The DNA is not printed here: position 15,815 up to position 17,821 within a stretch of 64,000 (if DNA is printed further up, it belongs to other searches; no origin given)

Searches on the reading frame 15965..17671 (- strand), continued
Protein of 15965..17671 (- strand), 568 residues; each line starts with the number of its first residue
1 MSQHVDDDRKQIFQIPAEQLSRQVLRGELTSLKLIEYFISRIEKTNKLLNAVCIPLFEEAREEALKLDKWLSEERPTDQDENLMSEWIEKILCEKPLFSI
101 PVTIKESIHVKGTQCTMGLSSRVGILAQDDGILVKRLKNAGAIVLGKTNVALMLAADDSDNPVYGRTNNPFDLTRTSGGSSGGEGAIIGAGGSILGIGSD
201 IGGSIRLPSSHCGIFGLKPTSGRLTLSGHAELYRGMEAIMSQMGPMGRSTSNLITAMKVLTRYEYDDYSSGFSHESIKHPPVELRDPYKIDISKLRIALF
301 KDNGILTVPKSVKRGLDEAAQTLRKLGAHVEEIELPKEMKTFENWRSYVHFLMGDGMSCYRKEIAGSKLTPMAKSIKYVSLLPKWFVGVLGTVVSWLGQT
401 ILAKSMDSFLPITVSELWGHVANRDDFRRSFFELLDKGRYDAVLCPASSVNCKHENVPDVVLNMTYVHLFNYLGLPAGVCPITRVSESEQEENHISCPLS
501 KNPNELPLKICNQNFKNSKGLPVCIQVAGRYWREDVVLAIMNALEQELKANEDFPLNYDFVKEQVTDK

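Call 54: search_solved_structures(query=window:15968-17671:-, max_evalue=1e-57, show_alignments=1)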
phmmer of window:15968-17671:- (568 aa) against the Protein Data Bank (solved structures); distinct sequences matched with E-value up to 1e-57: 8.
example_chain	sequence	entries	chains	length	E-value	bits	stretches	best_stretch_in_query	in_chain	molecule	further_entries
4hbp_A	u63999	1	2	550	2.1e-58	201.3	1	96-548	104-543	Fatty-acid amide hydrolase 1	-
4do3_A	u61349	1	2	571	2.6e-58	201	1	97-548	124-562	Fatty-acid amide hydrolase 1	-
3qj8_A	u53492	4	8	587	2.6e-58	200.9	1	96-548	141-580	Fatty-acid amide hydrolase 1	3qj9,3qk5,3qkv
1mt5_A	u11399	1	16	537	3.3e-58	200.6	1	97-546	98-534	Fatty-acid amide hydrolase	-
2wj1_A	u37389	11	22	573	6.3e-58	199.7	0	97-548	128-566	FATTY-ACID AMIDE HYDROLASE 1 | FATTY ACID AMIDE HYDROLASE 1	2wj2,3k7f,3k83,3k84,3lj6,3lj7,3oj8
6mrg_A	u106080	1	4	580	6.5e-58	199.6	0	97-548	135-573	Fatty-acid amide hydrolase 1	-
2vya_A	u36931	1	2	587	6.8e-58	199.6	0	97-548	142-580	FATTY-ACID AMIDE HYDROLASE 1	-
2wap_A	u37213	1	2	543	8.7e-58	199.2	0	97-546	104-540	FATTY-ACID AMIDE HYDROLASE 1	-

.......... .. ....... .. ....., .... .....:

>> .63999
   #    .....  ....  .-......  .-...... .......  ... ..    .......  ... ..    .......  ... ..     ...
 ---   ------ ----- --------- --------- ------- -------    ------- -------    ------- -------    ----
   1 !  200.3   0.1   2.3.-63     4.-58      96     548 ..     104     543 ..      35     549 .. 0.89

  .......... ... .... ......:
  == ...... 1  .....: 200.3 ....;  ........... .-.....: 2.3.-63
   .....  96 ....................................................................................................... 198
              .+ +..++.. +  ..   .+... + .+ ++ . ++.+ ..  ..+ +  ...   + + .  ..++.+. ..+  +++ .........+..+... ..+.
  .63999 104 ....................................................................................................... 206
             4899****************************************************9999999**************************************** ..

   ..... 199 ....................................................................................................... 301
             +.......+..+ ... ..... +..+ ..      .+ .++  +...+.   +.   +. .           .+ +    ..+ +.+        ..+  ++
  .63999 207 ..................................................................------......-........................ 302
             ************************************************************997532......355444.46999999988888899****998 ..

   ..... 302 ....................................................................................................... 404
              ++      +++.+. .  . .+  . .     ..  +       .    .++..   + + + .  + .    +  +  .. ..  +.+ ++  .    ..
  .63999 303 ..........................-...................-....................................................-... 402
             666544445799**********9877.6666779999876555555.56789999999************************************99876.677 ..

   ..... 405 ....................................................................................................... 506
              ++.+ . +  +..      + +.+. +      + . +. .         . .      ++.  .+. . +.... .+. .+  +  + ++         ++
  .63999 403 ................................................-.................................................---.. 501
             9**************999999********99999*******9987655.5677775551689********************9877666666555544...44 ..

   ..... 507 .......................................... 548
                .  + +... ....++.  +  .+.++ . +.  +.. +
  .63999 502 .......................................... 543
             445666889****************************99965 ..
